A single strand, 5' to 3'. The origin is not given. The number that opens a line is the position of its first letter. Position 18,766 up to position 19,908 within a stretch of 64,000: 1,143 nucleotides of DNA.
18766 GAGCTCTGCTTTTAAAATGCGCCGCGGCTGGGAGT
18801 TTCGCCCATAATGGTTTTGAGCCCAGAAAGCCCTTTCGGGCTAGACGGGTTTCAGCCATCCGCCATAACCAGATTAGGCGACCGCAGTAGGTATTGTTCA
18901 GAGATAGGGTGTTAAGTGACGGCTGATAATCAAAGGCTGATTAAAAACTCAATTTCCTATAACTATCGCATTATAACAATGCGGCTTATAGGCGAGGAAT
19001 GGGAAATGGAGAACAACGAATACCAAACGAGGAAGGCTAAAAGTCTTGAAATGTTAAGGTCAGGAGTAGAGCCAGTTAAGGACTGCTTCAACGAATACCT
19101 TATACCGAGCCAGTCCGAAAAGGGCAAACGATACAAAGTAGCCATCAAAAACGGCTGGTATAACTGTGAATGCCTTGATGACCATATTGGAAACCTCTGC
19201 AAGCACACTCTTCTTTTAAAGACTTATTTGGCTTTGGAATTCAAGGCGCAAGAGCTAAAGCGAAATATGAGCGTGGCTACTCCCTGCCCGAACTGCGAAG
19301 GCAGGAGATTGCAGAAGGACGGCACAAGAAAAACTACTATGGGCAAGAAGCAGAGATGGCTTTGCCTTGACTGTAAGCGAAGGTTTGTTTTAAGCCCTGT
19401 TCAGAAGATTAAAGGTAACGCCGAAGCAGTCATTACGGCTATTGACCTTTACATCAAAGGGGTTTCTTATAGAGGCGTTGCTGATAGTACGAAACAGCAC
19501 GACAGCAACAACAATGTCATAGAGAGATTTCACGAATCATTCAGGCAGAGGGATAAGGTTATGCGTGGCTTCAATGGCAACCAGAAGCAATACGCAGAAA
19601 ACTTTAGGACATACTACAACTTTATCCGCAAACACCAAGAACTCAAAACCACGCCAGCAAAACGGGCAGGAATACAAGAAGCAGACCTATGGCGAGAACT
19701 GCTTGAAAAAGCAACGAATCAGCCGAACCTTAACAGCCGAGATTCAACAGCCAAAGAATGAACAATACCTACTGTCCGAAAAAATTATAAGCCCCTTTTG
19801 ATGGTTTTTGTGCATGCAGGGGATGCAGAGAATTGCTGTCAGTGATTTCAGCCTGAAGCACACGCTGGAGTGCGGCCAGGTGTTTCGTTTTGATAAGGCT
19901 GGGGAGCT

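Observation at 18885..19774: Compact IS-like element with perfect 16-bp TIRs and a SWIM-zinc-finger transposase-like gene inserted just upstream of ogg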

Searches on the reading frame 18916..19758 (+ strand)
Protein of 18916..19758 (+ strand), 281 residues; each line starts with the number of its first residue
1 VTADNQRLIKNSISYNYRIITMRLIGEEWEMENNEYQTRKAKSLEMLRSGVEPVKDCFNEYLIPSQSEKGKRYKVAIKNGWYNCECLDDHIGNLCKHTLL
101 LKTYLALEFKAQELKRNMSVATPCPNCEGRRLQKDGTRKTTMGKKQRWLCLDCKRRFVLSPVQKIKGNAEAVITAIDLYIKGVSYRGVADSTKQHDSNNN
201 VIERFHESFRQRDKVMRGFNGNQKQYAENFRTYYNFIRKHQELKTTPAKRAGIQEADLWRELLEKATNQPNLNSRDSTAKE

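Call 5: search_protein_families(library=pfam, proteins=[window:18916-19758:+], max_evalue=10)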
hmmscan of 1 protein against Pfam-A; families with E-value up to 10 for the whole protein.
window:18916-19758:+ (281 aa): 5 families
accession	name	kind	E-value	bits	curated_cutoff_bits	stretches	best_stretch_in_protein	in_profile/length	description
PF25208.1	DUF7838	-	3e-05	24.3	28.5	1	121-158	6-44/55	Domain of unknown function (DUF7838)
PF13683.12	rve_3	-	0.0012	18.9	26.5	1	198-245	15-64/67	Integrase core domain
PF03811.18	Zn_ribbon_InsA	-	0.052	13.7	26.1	1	119-154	3-35/35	InsA N-terminal domain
PF24732.2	ParE_like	-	0.095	13.2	24.4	1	110-156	6-53/67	ParE-like toxin domain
PF24734.1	DUF7685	-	0.35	11.2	27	1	127-153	5-31/43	Domain of unknown function (DUF7685)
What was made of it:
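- On SWIM zinc-finger domain (PF04434): The window protein itself gave no reported SWIM hit (call 5).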

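Call 6: search_protein_families(library=ncbifam, proteins=[window:18916-19758:+], max_evalue=10)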
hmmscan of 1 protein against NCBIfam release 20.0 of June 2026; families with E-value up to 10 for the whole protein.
window:18916-19758:+ (281 aa): 7 families
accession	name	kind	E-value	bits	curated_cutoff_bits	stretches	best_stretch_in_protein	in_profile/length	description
NF050000.1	IS1_IS1595_Zn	domain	1.4e-07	31.9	28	1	124-159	1-33/34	IS1/IS1595 family N-terminal zinc-binding domain-containing protein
NF033558.1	transpos_IS1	equivalog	3.2e-07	30.5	100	1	124-239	1-109/199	IS1 family transposase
NF048018.1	IS256_N_4Cys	domain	9e-07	29.4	27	1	124-157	2-31/31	transposase-like zinc-binding domain-containing protein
NF033543.2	transpos_IS256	equivalog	0.0011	18.1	150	2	199-223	300-324/338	IS256 family transposase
NF033587.1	transpos_IS6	equivalog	0.0013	18.5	125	1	193-238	155-202/202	IS6 family transposase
NF038384.1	zinc_YnfU_fam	subfamily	0.028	14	36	1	110-159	5-50/52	YnfU family zinc-binding protein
NF033577.2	transpos_IS481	equivalog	0.039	13.5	224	1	197-250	227-283/284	IS481 family transposase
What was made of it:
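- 19285..19374 (+): Cys4 zinc ribbon (CPNC...CLDC). NF050000, 31.9 bits against 28 (call 6).
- Checked: The ribbon passes NCBIfam NF050000 (31.9 bits against a cut-off of 28, call 6).
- The IS6 model score is 18.5 bits against a cut-off of 125 (call 6).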

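Call 8: find_homologous_proteins(query=window:18916-19758:+)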
Query window:18916-19758:+ (281 aa): 91 proteins with E <= 0.001 among 1371 candidates.
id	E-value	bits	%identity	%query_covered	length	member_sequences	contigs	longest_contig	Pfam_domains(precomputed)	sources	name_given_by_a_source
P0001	2.1e-174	597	100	93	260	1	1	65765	-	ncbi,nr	ncbi:hypothetical protein HY640_02745 [Candidatus Woesearchaeota archaeon]|nr:hypothetical protein [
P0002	4.4e-126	438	79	58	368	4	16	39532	PF13610.13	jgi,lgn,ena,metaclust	metaclust:\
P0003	2.8e-124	432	74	58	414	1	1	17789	PF03050.21,PF13610.13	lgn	-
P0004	9.0e-119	414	76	58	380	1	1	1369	PF25208.2,PF13610.13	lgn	-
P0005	1.5e-116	407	70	58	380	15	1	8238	PF03050.21,PF25208.2,PF13610.13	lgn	-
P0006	3.0e-114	400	67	58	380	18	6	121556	PF25208.2,PF13610.13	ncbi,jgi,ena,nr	ncbi:MAG TPA: IS6 family transposase [Candidatus Nanoarchaeia archaeon]|nr:IS6 family transposase [C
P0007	8.2e-112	392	66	58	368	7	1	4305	PF25208.2,PF13610.13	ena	-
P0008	2.0e-111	390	71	58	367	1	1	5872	PF25208.2,PF13610.13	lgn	-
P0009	4.7e-110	386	67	58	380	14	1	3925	PF13610.13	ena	-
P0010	1.4e-109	384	67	58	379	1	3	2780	PF03050.21,PF25208.2,PF13610.13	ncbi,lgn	-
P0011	1.0e-104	368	60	64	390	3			PF03050.21,PF25208.2,PF13610.13,PF13683.13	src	-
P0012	1.3e-103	365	75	53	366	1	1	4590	PF25208.2,PF13610.13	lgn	-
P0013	2.1e-103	364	65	58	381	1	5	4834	PF03050.21,PF25208.2,PF13610.13,PF13683.13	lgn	-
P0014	1.6e-102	361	65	58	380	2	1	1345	PF03050.21,PF13610.13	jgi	-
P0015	2.5e-102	360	65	58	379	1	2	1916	PF03050.21,PF25208.2,PF13610.13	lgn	-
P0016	3.4e-101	357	67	58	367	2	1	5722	PF25208.2,PF13610.13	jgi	jgi:transposase-like protein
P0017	1.0e-100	355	68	58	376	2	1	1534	PF13610.13,PF13683.13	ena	-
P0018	9.3e-98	345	62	58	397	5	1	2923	PF25208.2,PF13610.13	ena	-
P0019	1.2e-96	342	61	58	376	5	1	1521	PF13610.13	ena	-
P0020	1.6e-96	341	62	58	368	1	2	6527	PF13610.13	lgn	-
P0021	2.4e-96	341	63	58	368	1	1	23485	PF25208.2,PF13610.13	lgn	-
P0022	7.8e-96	339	62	58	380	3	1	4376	PF13610.13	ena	-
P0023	5.0e-95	336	63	58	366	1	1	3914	PF13610.13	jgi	jgi:transposase-like protein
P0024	2.5e-94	334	59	64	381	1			PF25208.2,PF13610.13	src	-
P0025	2.7e-94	334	62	54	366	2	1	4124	PF03050.21,PF25208.2,PF13610.13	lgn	-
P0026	5.8e-94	333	63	58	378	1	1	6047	PF13610.13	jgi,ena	-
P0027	1.5e-93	332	63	58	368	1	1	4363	PF03050.21,PF25208.2,PF13610.13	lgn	-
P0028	1.9e-93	331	65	58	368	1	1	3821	PF25208.2,PF13610.13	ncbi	-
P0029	6.4e-93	330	61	59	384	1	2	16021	PF25208.2,PF13610.13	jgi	-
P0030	9.6e-93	329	63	58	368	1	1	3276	PF13610.13,PF13683.13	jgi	jgi:putative transposase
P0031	6.9e-92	326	63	58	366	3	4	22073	PF03050.21,PF25208.2,PF13610.13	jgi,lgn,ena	-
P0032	1.1e-91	326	65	58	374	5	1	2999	PF25208.2,PF13610.13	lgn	-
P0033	1.6e-91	325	65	58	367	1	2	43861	PF13610.13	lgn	-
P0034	1.6e-90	322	63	58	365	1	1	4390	PF03050.21,PF25208.2,PF13610.13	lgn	-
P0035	2.4e-90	321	61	58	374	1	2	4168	PF13610.13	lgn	-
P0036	4.3e-90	320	50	69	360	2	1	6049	PF13610.13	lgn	-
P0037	2.6e-89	318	63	58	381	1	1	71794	PF25208.2,PF13610.13,PF13683.13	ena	-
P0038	1.1e-88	316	59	58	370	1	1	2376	PF13610.13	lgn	-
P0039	7.8e-88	313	59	58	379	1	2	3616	PF13610.13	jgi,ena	-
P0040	2.2e-86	308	56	58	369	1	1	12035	PF13610.13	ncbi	-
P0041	6.5e-86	307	62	58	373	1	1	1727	PF25208.2,PF13610.13,PF13683.13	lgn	-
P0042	9.2e-85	303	62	59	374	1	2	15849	PF03050.21,PF00665.33,PF13610.13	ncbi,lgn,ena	-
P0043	1.1e-84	303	59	57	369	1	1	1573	PF13610.13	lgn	-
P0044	9.2e-84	300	59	64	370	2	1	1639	PF25208.2,PF13610.13,PF13683.13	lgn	-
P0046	6.8e-82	293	55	68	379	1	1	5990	PF25208.2,PF13610.13,PF13683.13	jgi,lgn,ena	-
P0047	1.8e-80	289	63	58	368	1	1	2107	PF25208.2,PF13610.13,PF13683.13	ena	-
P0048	1.1e-78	283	62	45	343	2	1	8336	PF03050.21,PF13610.13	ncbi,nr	ncbi:MAG TPA: DDE-type integrase/transposase/recombinase, partial [Candidatus Nanoarchaeia archaeon]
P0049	3.5e-78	281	56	59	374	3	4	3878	PF25208.2,PF13610.13,PF13683.13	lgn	-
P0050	1.2e-77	279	66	58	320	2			PF03050.21,PF25208.2,PF13610.13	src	-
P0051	2.5e-77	278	58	57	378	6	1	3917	PF25208.2,PF13610.13,PF13683.13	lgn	-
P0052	4.5e-77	278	52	64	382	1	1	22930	PF13610.13,PF13683.13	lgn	-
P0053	1.1e-76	276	63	58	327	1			PF25208.2,PF13610.13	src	-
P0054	4.9e-76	274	55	59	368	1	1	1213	PF03050.21,PF13610.13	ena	-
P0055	2.2e-74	269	57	57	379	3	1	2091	PF13610.13,PF13683.13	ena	-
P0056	6.3e-74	267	59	57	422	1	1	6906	PF03050.21,PF25208.2,PF13610.13,PF13683.13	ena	-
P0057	1.2e-73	266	72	58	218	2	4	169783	PF25208.2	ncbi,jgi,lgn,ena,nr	ncbi:MAG TPA: SWIM zinc finger family protein [Candidatus Nanoarchaeia archaeon]|nr:SWIM zinc finger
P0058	4.1e-73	265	58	57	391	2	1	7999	PF25208.2,PF13610.13,PF13683.13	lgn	-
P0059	5.1e-73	264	52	58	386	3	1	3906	PF25208.2,PF13610.13,PF13683.13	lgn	-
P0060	7.8e-64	234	62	58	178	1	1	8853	PF04434.23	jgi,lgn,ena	-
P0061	3.6e-61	226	50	58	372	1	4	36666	PF13610.13,PF13683.13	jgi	-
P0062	3.9e-59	219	79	32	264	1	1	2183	PF13610.13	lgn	-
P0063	4.5e-59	219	51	71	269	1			PF13610.13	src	-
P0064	1.1e-48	185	58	36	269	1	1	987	PF03050.21,PF13610.13,PF13683.13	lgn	-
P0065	1.5e-48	184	65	28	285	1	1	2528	PF13610.13,PF23451.2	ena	-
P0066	1.4e-46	178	64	28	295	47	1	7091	PF00665.33,PF13610.13,PF13683.13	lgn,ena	-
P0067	1.7e-46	177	59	28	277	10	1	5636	PF13610.13,PF23451.2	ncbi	-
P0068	3.2e-46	176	64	31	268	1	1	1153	PF13610.13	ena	-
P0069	7.9e-46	175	59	28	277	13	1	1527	PF13610.13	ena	-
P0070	1.6e-45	174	43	42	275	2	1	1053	PF13610.13,PF13683.13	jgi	jgi:transposase-like protein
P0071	2.2e-45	174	58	27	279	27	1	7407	PF13610.13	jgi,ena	-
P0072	3.0e-45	173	59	28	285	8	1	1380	PF03050.21,PF13610.13,PF23451.2,PF13683.13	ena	-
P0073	5.1e-45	173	57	28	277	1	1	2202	PF13610.13,PF23451.2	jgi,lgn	jgi:transposase-like protein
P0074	1.5e-43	168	55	31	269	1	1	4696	PF13610.13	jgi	jgi:transposase-like protein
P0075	1.8e-42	164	62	25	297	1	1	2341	PF13610.13,PF13683.13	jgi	jgi:transposase-like protein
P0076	7.4e-42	162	68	24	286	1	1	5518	PF13610.13,PF13683.13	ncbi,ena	-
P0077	4.9e-41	159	54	31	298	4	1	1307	PF00665.33,PF25208.2,PF13610.13,PF00872.25,PF13683.13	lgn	-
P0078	5.8e-41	159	68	23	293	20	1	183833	PF00665.33,PF13610.13,PF13683.13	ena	-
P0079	4.7e-39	153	83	29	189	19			PF13610.13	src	-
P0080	2.5e-35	141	44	38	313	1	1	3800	PF13610.13,PF13683.13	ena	-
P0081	2.7e-34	137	70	35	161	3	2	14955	PF13610.13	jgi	-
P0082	2.0e-29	121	64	34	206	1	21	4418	PF13610.13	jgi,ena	-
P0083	9.6e-28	116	68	32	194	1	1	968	PF13610.13,PF13683.13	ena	-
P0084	9.9e-28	116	73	27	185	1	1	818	PF13610.13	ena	-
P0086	1.6e-25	109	49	43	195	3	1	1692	PF13610.13,PF13683.13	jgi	jgi:transposase-like protein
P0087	6.7e-25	107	65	28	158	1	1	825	PF13610.13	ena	-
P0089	1.4e-17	83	54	27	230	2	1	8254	PF13610.13,PF13683.13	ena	-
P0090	4.4e-15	74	43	25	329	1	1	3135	PF00665.33,PF13610.13,PF13683.13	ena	-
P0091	3.6e-9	55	34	48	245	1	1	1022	PF03050.21,PF13610.13,PF00872.25,PF13683.13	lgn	-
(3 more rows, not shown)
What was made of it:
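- The deleted ORF is a singleton cluster on one contig in the ~15-billion-protein collection (call 8).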

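Call 11: find_encoding_contigs(protein=P0002, flank=3000, max_places=6)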
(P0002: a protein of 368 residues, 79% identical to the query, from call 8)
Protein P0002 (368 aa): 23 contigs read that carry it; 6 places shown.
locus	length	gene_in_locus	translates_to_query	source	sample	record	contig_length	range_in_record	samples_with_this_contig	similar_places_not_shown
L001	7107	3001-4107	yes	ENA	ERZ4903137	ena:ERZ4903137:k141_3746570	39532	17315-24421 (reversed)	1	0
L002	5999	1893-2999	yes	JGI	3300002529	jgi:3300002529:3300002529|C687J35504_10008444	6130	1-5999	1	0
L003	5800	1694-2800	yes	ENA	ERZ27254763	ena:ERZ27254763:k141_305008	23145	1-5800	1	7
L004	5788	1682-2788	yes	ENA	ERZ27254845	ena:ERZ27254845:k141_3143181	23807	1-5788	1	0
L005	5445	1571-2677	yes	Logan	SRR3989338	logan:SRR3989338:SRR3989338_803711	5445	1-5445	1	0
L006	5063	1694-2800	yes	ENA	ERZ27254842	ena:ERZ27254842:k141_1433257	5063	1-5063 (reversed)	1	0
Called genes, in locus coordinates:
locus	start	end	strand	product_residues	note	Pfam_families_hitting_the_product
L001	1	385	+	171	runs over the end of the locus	PF01230:HIT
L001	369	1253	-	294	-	PF01478:Peptidase_A24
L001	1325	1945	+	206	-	-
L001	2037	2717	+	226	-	PF08861:DUF1828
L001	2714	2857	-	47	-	-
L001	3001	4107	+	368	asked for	PF13610:DDE_Tnp_IS240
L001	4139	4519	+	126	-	-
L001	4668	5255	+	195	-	PF00571:CBS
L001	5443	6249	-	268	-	PF05833:NFACT_N, PF05670:NFACT-R_1, PF18297:NFACT-R_2 (weak)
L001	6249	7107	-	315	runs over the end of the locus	PF00482:T2SSF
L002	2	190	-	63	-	?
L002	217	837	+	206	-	-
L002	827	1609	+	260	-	PF08861:DUF1828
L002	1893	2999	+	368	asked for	PF13610:DDE_Tnp_IS240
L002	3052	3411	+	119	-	-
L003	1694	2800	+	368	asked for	PF13610:DDE_Tnp_IS240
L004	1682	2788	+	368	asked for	PF13610:DDE_Tnp_IS240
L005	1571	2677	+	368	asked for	PF13610:DDE_Tnp_IS240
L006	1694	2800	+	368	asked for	PF13610:DDE_Tnp_IS240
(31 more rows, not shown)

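Call 12: find_encoding_contigs(protein=P0006, flank=3000, max_places=6)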
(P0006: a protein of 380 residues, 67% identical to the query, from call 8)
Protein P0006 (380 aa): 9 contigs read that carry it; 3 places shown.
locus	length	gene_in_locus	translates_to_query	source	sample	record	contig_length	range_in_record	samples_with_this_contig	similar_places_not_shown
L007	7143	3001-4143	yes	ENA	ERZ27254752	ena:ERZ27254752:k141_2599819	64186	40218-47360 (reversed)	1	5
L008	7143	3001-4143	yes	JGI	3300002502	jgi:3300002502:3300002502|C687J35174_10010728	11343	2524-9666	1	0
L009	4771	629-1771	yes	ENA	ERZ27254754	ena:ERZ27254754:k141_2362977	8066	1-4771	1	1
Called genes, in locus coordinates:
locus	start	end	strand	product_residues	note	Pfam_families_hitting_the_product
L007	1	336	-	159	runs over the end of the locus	-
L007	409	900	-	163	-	-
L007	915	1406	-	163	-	-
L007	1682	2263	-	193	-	-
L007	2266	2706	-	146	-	-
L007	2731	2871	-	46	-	-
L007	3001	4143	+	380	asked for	PF25208:DUF7838 (faint), PF13610:DDE_Tnp_IS240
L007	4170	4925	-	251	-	-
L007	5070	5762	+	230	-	PF01866:Diphthamide_syn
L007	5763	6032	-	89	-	-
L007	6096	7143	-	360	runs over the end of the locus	-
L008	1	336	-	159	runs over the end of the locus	-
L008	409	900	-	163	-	-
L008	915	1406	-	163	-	-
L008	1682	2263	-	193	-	-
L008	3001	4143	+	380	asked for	PF25208:DUF7838 (faint), PF13610:DDE_Tnp_IS240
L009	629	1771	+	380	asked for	PF25208:DUF7838 (faint), PF13610:DDE_Tnp_IS240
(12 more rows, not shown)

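Call 23: find_related_loci(query=A2, collection=genome_contigs, flank=6000)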
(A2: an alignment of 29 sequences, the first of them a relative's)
Query A2 (368 aa) in genome_contigs; peptide patterns used: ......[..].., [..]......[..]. (x = any residue, [..] = any of these).
147 stretches matched a pattern; 100 encode a relative of the query (tblastn E <= 1e-3); the best 80 are kept; 79 distinct loci.
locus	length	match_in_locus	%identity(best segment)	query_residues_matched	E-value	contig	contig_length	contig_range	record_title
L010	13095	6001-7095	81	1-365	0e+0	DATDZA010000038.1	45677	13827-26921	MAG TPA_asm: Candidatus Nanoarchaeia archaeon isolate SMAG_U8179 k141_1696759, whole genome shotgun sequence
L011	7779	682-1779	79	1-366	0e+0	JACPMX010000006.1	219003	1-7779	MAG: Candidatus Woesearchaeota archaeon isolate NC_groundwater_560_Ag_S-0.1um_42_26 S35_SO-1_scaffold_22387, whole genom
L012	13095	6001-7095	78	1-365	0e+0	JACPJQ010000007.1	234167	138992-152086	MAG: Candidatus Woesearchaeota archaeon isolate NC_groundwater_472_Ag_B-0.1um_38_40 S34_3B_scaffold_585965, whole genome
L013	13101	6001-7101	76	1-366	0e+0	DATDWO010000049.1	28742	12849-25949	MAG TPA_asm: Candidatus Nanoarchaeia archaeon isolate SMAG_U8113 k141_1530959, whole genome shotgun sequence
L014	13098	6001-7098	78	1-366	0e+0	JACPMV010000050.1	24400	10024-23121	MAG: Candidatus Woesearchaeota archaeon isolate NC_groundwater_558_Ag_S-0.1um_40_20 S35_SO-1_scaffold_316726, whole geno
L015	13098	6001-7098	71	1-366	0e+0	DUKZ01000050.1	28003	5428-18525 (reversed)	MAG TPA_asm: Candidatus Woesearchaeota archaeon isolate UBA9989 contig_15452, whole genome shotgun sequence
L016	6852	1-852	79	83-366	2e-148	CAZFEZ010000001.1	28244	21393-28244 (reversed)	MAG TPA_asm: uncultured Methanosarcinales archaeon isolate binchicken_co38_1194 genome assembly, contig: NODE_3436_lengt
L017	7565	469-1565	75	1-366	2e-136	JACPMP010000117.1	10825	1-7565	MAG: Candidatus Woesearchaeota archaeon isolate NC_groundwater_552_Ag_S-0.1um_34_16 S35_SO-1_scaffold_453727, whole geno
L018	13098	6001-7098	80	1-366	0e+0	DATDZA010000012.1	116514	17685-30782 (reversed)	MAG TPA_asm: Candidatus Nanoarchaeia archaeon isolate SMAG_U8179 k141_679174, whole genome shotgun sequence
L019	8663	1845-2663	66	94-366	7e-120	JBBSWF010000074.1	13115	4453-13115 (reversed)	MAG: Nanoarchaeota archaeon isolate H52-bin087_1 H52_bin087_1_000000000074, whole genome shotgun sequence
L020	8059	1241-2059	66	94-366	5e-119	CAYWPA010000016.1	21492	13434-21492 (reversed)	MAG TPA_asm: uncultured Methanosarcinales archaeon isolate ERP125453_co1_72 genome assembly, contig: NODE_2325_length_21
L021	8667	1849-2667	66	94-366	1e-118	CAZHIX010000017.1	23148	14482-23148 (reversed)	MAG TPA_asm: Candidatus Micrarchaeota archaeon isolate SRP263991_co1_512 genome assembly, contig: NODE_3007_length_23148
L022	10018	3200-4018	66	94-366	3e-118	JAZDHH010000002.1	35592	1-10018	MAG: Nanoarchaeota archaeon isolate MEGAHIT-group-0.31 k141_13904509, whole genome shotgun sequence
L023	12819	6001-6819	66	94-366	3e-118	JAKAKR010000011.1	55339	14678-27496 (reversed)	MAG: Nanoarchaeota archaeon isolate WY4.bin80 NODE_632_length_55339_cov_2.925288, whole genome shotgun sequence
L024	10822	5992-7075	63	2-366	8e-135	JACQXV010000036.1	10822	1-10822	MAG: Candidatus Woesearchaeota archaeon isolate NC_groundwater_1524_Pr4_B-0.1um_47_4 SR1-18-B1_scaffold_18048, whole gen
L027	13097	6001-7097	84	1-366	3e-161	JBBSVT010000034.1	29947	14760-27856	MAG: Nanoarchaeota archaeon isolate H14-bin056_1 H14_bin056_1_000000000034, whole genome shotgun sequence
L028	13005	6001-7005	44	16-364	5e-89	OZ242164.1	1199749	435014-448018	MAG: Candidatus Woesearchaeota archaeon isolate 0b7186c0-5103-4a63-b80e-0a611f852809 genome assembly, chromosome: 1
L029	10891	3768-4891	55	1-366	3e-132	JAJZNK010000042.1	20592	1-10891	MAG: Nanoarchaeota archaeon isolate MAS3.bin90 NODE_5235_length_20592_cov_1.586709, whole genome shotgun sequence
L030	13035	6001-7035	43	9-367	6e-88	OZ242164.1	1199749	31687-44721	MAG: Candidatus Woesearchaeota archaeon isolate 0b7186c0-5103-4a63-b80e-0a611f852809 genome assembly, chromosome: 1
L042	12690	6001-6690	49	140-366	1e-71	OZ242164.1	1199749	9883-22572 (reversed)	MAG: Candidatus Woesearchaeota archaeon isolate 0b7186c0-5103-4a63-b80e-0a611f852809 genome assembly, chromosome: 1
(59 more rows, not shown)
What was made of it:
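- OZ242164.1 has three loci and DATDZA01 has two (call 23).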
